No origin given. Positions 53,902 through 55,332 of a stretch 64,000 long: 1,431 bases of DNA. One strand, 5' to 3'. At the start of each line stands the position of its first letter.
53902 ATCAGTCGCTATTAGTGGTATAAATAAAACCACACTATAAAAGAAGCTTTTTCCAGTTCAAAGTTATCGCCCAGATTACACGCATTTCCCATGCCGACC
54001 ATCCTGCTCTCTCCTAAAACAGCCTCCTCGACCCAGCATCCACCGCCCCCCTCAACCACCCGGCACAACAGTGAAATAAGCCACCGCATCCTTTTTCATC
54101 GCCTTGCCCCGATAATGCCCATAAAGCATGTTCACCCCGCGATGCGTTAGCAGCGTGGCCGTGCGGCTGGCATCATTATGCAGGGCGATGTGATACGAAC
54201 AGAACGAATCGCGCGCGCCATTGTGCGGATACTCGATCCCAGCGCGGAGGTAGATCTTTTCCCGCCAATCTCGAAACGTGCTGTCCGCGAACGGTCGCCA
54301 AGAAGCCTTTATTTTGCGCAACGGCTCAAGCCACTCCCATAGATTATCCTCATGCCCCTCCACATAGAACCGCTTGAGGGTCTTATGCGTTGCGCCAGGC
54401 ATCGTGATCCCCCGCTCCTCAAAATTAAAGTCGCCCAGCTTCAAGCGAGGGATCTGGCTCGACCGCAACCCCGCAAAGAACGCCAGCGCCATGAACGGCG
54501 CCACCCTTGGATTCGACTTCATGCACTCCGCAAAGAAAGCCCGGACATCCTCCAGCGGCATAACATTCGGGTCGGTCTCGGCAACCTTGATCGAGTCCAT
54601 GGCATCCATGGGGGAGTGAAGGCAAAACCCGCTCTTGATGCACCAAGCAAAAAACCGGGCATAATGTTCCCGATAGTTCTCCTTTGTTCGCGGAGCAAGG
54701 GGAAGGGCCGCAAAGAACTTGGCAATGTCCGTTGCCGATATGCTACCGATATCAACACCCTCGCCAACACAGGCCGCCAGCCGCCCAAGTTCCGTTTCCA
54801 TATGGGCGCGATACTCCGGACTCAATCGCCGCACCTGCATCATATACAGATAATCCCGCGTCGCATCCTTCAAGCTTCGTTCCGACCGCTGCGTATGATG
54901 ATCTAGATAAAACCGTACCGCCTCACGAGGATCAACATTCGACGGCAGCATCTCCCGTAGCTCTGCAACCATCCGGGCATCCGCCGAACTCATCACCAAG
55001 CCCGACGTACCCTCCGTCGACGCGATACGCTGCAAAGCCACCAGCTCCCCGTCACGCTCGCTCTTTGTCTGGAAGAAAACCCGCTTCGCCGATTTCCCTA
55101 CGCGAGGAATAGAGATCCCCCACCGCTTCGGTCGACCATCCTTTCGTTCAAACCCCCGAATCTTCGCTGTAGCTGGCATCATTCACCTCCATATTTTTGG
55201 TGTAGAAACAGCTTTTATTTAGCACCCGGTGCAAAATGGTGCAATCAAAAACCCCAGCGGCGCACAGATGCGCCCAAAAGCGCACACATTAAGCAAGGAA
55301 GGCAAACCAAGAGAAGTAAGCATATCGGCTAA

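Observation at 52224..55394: Minimal 3.15-kb integrative element at tRNA-Ser(TGA): integrase, HTH/ImmA-IrrE switch and one small ORF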

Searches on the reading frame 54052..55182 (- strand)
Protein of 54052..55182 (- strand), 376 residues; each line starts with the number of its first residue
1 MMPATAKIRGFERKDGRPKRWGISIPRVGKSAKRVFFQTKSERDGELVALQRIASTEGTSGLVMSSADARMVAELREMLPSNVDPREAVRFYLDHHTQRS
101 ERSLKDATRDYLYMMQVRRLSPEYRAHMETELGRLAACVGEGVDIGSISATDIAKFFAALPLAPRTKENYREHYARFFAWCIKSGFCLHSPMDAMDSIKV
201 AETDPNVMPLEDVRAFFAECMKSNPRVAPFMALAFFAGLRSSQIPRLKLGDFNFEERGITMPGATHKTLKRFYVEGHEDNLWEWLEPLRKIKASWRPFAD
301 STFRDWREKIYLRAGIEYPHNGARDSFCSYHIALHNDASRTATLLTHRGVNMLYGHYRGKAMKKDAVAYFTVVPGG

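Call 6: search_protein_families(library=pfam, proteins=[window:54052-55182:-], max_evalue=0.1)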
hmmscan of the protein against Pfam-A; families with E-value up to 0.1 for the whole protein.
window:54052-55182:- (376 aa): 2 families
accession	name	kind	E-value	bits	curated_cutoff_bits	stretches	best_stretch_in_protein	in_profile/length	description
PF00589.27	Phage_integrase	-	0.00081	19.7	27.1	1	209-361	4-169/172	Phage integrase family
PF21400.3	Ndc10_N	-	0.014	16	23.8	1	162-189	11-38/119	Ndc10 N-terminal domain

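Call 8: search_protein_families(library=padloc, proteins=[window:54052-55182:-], max_evalue=0.1)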
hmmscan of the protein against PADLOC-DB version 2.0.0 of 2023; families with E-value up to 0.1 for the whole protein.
window:54052-55182:- (376 aa): 0 families

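Call 9: search_protein_families(library=phrogs, proteins=[window:54052-55182:-], max_evalue=0.1)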
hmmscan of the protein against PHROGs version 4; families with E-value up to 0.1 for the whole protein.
window:54052-55182:- (376 aa): 2 families
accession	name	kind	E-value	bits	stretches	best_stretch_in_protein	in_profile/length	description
phrog_1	-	integration and excision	2.1e-18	67.9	1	88-271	157-337/611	integrase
phrog_216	-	integration and excision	4.1e-10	40.2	1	165-366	13-232/301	integrase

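Call 10: search_protein_families(library=ncbifam, proteins=[window:54052-55182:-], max_evalue=0.1)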
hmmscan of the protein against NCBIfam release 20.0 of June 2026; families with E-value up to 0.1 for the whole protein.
window:54052-55182:- (376 aa): 5 families
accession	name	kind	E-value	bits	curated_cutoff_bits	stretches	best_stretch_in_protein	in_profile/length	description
TIGR02225.1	recomb_XerD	equivalog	3.1e-07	30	329.6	1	110-267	2-166/290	site-specific tyrosine recombinase XerD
TIGR02224.1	recomb_XerC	equivalog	8.3e-07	28.7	335.15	1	112-293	4-196/295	tyrosine recombinase XerC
NF040815.2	recomb_XerA_Arch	equivalog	1.2e-05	25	220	1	111-267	3-154/263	site-specific tyrosine recombinase/integron integrase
NF001399.0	PRK00283.1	subfamily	2.4e-05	23.7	279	1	108-267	9-176/300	tyrosine recombinase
NF003462.0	PRK05084.1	equivalog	0.0003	19.6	267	1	160-221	31-87/360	tyrosine recombinase XerS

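Call 38: find_homologous_proteins(query=window:54052-55182:-, max_evalue=1e-30)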
Query window:54052-55182:- (376 aa): 65 proteins with E <= 1e-30 among 4816 candidates.
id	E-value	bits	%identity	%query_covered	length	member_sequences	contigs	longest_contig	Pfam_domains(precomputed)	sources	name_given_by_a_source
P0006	2.1e-256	868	100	100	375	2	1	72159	-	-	-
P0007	6.1e-176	603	69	99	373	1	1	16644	-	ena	-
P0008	1.5e-175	602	70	99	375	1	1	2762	-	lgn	-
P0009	1.7e-174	598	70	99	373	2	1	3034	-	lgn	-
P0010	2.5e-172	591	70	99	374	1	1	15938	-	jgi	jgi:integrase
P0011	1.9e-170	585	68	99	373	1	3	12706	-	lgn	-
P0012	2.8e-165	568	66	99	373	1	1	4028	-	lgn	-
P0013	1.6e-153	529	61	100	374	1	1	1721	-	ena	-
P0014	2.8e-138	479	56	99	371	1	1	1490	-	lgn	-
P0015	6.5e-127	442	54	99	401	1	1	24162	-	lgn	-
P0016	1.4e-120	421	51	99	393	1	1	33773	-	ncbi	-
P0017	2.3e-120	420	51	100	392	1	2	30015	-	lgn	-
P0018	3.6e-116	407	49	99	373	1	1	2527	-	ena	-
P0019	9.3e-114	399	49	99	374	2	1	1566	-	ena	-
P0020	5.4e-113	396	49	99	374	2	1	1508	-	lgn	-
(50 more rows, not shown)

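Call 39: find_encoding_contigs(protein=P0007, flank=10000, max_places=3)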
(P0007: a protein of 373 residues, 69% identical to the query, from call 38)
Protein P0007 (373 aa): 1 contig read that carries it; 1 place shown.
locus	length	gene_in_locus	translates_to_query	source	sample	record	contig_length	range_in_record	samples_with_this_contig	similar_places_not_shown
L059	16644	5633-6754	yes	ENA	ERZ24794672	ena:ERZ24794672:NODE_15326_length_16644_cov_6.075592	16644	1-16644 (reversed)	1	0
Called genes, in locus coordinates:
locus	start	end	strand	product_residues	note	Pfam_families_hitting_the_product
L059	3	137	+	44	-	?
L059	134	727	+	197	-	-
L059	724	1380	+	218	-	-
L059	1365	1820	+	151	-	PF22262:DUF6950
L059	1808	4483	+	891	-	PF13550:Phage-tail_3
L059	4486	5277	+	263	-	-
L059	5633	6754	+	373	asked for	-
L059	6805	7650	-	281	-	-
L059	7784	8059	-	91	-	PF07878:RHH_5 (weak)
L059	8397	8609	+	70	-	-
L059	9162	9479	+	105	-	-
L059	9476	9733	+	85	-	-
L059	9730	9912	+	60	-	-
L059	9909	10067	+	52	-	-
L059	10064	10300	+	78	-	-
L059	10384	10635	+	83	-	-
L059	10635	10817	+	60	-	-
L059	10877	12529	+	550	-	PF00145:DNA_methylase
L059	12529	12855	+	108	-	-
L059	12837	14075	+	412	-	-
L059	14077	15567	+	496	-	-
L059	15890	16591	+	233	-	-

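Call 40: find_encoding_contigs(protein=P0010, flank=10000, max_places=3)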
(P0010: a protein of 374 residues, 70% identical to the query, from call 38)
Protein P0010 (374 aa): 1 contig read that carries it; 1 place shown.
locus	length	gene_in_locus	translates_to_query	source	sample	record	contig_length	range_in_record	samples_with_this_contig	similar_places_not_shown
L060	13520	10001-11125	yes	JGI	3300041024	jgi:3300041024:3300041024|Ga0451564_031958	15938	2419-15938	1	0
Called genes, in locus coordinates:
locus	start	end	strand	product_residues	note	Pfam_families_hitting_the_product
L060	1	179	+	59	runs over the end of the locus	-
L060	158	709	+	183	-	-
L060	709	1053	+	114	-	PF05354:Phage_attach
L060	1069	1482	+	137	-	PF06141:Phage_tail_U (weak)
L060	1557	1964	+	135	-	PF06199:Phage_tail_2 (weak)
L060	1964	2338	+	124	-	-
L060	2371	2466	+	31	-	-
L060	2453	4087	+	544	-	PF09718:Tape_meas_lam_C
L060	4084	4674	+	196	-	-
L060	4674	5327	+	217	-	-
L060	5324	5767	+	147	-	PF22262:DUF6950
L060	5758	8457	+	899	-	PF13550:Phage-tail_3, PF00041:fn3 (faint)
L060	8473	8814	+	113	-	-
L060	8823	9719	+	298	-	PF05268:GP38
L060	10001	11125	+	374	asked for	-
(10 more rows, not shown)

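Call 41: find_encoding_contigs(protein=P0011, flank=10000, max_places=3)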
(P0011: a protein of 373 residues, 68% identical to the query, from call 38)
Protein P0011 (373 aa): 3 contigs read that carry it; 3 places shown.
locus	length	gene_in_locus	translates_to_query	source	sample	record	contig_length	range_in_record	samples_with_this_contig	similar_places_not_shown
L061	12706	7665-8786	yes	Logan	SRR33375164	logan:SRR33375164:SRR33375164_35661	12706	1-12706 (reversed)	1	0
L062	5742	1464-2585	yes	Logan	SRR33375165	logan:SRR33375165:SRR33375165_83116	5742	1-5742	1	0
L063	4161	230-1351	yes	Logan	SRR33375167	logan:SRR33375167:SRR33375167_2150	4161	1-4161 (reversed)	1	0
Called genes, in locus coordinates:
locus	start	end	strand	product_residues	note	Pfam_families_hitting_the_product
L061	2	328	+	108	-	?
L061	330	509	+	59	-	-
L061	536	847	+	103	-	PF05354:Phage_attach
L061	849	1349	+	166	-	-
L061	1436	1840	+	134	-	-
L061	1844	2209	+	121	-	-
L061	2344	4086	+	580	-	-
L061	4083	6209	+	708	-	-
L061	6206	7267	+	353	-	-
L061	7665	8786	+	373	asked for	-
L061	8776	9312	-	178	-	-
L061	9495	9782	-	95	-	-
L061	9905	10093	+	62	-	-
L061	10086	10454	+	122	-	-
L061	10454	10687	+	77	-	-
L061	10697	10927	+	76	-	-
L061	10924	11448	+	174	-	-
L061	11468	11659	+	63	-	-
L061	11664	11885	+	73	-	-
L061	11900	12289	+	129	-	-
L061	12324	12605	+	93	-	-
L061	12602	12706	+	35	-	?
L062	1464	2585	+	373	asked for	-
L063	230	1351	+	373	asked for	-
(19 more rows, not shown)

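Call 45: find_encoding_contigs(protein=P0008, flank=10000, max_places=3)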
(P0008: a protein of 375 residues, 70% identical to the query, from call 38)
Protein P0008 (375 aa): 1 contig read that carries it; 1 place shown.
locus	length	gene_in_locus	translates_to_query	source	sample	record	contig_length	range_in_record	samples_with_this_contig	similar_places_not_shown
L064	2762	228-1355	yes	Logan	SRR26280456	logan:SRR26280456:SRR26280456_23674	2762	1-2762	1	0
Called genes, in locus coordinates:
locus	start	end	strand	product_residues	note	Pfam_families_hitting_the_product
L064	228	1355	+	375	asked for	-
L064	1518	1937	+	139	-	-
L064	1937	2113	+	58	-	-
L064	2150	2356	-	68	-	-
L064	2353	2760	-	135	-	?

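Call 46: find_encoding_contigs(protein=P0009, flank=10000, max_places=3)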
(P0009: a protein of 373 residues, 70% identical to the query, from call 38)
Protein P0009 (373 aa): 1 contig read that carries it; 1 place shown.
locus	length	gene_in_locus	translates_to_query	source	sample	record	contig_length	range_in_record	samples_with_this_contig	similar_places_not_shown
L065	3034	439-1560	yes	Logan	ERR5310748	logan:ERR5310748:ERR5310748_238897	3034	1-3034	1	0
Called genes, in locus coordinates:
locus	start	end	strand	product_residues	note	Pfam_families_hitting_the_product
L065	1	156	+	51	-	?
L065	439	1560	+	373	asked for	-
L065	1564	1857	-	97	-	-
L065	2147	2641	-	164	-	PF01381:HTH_3 (weak)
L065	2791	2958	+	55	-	-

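Call 47: find_encoding_contigs(protein=P0012, flank=10000, max_places=3)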
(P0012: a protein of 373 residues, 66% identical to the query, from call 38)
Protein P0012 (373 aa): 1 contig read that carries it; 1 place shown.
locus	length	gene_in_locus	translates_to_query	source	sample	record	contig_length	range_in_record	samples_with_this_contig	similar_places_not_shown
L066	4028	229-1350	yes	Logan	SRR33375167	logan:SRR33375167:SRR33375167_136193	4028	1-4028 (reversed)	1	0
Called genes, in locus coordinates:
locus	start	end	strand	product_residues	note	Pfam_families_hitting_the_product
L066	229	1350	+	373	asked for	-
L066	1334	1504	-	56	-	-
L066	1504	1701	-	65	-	-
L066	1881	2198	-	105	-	-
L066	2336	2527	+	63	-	-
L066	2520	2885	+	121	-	-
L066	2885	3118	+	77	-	-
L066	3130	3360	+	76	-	-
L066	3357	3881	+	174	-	-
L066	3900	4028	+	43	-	?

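Call 55: find_related_loci(query=window:54052-55182:-, collection=viral_contigs, flank=10000)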
Query window:54052-55182:- (376 aa) in viral_contigs; peptide patterns used: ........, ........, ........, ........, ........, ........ (x = any residue, [..] = any of these).
5 stretches matched a pattern, but none encodes a relative of the query by tblastn (E <= 1e-3).

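Call 58: find_related_loci(query=A3, collection=genome_contigs, flank=10000)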
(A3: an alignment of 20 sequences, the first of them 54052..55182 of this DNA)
Query A3 (376 aa) in genome_contigs; peptide patterns used: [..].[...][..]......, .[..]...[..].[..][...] (x = any residue, [..] = any of these).
94 stretches matched a pattern; 35 encode a relative of the query (tblastn E <= 1e-3); 35 distinct loci.
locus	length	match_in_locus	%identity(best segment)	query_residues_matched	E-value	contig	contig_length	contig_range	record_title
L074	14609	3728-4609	35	77-374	6e-51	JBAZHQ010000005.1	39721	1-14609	MAG: Opitutaceae bacterium isolate SO_2017_LW3_74 NODE_2330_length_39721_cov_1.079431_LW162_2017, whole genome shotgun s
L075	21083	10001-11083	31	11-374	2e-50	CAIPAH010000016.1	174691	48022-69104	MAG: uncultured Opitutae bacterium isolate AM-2014_bin-0560 genome assembly, contig: bin-0560:16/31, whole genome shotgu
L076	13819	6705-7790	31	8-374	4e-50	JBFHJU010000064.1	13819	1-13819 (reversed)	MAG: Tichowtungia sp. isolate Mix_sand07.2021.05.G.71 k141_2690678_length_13819_cov_9.0000, whole genome shotgun sequenc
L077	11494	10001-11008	32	37-374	6e-50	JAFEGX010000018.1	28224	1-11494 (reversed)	MAG: Verrucomicrobia bacterium isolate SZAS TMP-19 CK_MAG-35__18__length-28224, whole genome shotgun sequence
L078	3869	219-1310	29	8-374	1e-49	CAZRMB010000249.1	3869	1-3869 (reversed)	MAG TPA_asm: uncultured Syntrophomonas sp. isolate SRP089250_co1_22 genome assembly, contig: NODE_48824_length_3869_cov_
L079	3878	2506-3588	32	14-375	2e-49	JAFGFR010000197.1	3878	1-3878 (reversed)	MAG: Victivallales bacterium isolate Zod_Metabat.1329 k87_8650790, whole genome shotgun sequence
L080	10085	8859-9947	29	8-373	2e-48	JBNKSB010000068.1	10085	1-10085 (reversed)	MAG: Pontiella sp. isolate B1B2.bin.15.orig k141_1299823, whole genome shotgun sequence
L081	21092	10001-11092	28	8-374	3e-48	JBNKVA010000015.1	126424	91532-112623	MAG: Pontiella sp. isolate A1A2.bin.3.orig k141_106478, whole genome shotgun sequence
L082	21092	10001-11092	30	11-375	4e-48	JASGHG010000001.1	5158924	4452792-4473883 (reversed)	MAG: Nibricoccus sp. isolate 5N149 JMF-2111-06-0005.ont.bin.149_0, whole genome shotgun sequence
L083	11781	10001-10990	31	43-374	1e-46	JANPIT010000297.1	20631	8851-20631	MAG: Opitutaceae bacterium isolate VAR_61_metabat_518 VAR_61_k141_1116775, whole genome shotgun sequence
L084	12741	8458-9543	30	11-375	4e-46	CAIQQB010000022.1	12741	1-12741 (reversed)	MAG: uncultured Opitutae bacterium isolate Umea2_bin-3180 genome assembly, contig: bin-3180:022/195, whole genome shotgu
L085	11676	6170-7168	29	37-372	3e-45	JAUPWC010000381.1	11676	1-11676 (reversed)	MAG: Verrucomicrobiota bacterium isolate erpe_2018_sw_42hr_WHONDRS-SW48-000099_B_bin.74 scaffold_855027, whole genome sh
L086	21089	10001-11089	28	11-374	2e-41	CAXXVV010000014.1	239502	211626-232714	MAG: Victivallales bacterium isolate 5119678d-892b-4fdb-bca9-331175d8da34 genome assembly, contig: contig_14, whole geno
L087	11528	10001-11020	27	33-374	1e-39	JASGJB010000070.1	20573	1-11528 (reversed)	MAG: Nibricoccus sp. isolate 5N387 JMF-2111-06-0005.ont.bin.387_69, whole genome shotgun sequence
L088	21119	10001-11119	28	3-376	4e-39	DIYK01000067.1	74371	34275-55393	MAG TPA_asm: Verrucomicrobia bacterium UBA6056 UBA6056_contig_641, whole genome shotgun sequence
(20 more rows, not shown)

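Call 64: search_protein_families(library=pfam, proteins=[L064:1518-1937:+], max_evalue=0.001)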
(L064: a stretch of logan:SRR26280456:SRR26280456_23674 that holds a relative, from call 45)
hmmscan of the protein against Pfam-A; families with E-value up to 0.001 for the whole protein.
L064:1518-1937:+ (139 aa): 0 families

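Call 91: search_protein_families(library=pfam, proteins=[L059:6805-7650:-, L059:7784-8059:-, L061:8776-9312:-, L061:9495-9782:-, L065:2147-2641:-, L065:1564-1857:-, L064:2353-2760:-], max_evalue=0.01)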
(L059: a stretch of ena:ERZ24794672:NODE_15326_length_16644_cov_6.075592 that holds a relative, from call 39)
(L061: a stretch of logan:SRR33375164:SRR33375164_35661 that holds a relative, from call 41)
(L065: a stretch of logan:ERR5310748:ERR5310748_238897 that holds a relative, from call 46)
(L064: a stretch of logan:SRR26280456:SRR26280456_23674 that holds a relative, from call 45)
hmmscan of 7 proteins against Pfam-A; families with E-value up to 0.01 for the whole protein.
L059:6805-7650:- (281 aa): 0 families

L059:7784-8059:- (91 aa): 3 families
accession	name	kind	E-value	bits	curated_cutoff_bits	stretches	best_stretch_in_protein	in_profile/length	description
PF07878.17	RHH_5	-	1.9e-07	31.1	26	1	18-47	6-35/43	CopG-like RHH_1 or ribbon-helix-helix domain, RHH_5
PF19891.5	DUF6364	-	0.00074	20.4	27.3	1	18-81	7-60/70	Family of unknown function (DUF6364)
PF01402.27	RHH_1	-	0.0041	17.5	20.5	1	17-43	3-29/39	Ribbon-helix-helix protein, copG family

L061:8776-9312:- (178 aa): 0 families

L061:9495-9782:- (95 aa): 0 families

L065:2147-2641:- (164 aa): 2 families
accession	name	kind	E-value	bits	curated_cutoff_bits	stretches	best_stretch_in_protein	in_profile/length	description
PF01381.28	HTH_3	-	1.3e-06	28.8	23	1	19-61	9-51/55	Helix-turn-helix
PF13560.12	HTH_31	-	0.00026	21.7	27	1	21-58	16-54/64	Helix-turn-helix domain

L065:1564-1857:- (97 aa): 0 families

L064:2353-2760:- (135 aa): 0 families

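Call 103: search_solved_structures(query=A3, max_evalue=0.001, show_alignments=2)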
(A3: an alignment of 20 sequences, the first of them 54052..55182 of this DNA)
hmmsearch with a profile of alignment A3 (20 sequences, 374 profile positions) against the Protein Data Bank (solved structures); distinct sequences matched with E-value up to 0.001: 7.
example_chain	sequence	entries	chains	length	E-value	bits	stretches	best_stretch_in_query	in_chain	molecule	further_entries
5vfz_A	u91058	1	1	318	1.5e-09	40.7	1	116-263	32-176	Gp33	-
6en0_A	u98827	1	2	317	1.4e-05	27.6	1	134-261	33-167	Int protein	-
6emy_A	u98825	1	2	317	1.5e-05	27.6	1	134-261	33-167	Int protein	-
4a8e_A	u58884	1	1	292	2e-05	27.1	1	149-328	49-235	PROBABLE TYROSINE RECOMBINASE XERC-LIKE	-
1a0p_A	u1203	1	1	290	9.3e-05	24.9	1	117-266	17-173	SITE-SPECIFIC RECOMBINASE XERD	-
6emz_A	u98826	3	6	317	0.0001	24.8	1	134-261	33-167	Int protein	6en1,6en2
9i5v_14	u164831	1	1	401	0.00018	24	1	119-267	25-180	Ribosome-associated translation inhibitor RaiA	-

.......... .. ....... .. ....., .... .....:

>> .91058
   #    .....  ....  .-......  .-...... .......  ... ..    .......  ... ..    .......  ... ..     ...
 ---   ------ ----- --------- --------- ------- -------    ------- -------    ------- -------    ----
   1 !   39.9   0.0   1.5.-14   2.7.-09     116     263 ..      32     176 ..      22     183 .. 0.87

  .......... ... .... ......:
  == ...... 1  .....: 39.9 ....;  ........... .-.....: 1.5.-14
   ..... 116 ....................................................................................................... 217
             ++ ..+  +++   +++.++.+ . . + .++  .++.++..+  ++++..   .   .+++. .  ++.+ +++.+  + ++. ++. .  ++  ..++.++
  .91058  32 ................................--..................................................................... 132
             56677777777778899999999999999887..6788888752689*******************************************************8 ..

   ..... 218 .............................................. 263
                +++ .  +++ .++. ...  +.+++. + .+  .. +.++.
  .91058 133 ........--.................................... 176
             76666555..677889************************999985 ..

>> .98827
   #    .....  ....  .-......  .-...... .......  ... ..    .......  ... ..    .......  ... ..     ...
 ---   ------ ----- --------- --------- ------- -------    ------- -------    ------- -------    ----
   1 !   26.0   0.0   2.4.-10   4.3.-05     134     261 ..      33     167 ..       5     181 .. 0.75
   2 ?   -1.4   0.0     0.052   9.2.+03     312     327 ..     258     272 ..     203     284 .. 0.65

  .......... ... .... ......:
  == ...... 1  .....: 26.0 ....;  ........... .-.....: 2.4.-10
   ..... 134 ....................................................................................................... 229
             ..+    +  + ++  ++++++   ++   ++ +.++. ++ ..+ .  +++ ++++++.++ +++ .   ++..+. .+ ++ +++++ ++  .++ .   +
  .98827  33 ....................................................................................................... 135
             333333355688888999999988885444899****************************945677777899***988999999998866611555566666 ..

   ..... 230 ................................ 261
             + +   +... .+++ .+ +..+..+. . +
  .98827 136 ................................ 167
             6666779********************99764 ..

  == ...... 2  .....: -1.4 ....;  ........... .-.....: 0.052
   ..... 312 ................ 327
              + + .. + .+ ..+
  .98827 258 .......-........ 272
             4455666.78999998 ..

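Call 105: find_encoding_contigs(protein=P0016, flank=10000, max_places=3)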
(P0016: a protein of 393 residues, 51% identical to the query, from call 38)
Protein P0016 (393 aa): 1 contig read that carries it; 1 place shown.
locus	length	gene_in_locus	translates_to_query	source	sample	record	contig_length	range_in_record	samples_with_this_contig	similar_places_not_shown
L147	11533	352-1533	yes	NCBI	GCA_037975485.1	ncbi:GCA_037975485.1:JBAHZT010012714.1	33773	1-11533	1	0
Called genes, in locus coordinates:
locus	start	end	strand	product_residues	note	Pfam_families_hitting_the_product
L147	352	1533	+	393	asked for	-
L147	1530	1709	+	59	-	-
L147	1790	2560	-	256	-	-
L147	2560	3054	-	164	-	-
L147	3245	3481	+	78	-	-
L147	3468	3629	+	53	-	PF03869:Arc (weak)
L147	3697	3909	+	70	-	-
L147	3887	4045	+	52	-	-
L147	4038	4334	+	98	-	-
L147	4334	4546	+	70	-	-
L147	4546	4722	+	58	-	-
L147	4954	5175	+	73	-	-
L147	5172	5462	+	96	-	-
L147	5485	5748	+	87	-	-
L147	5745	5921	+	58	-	-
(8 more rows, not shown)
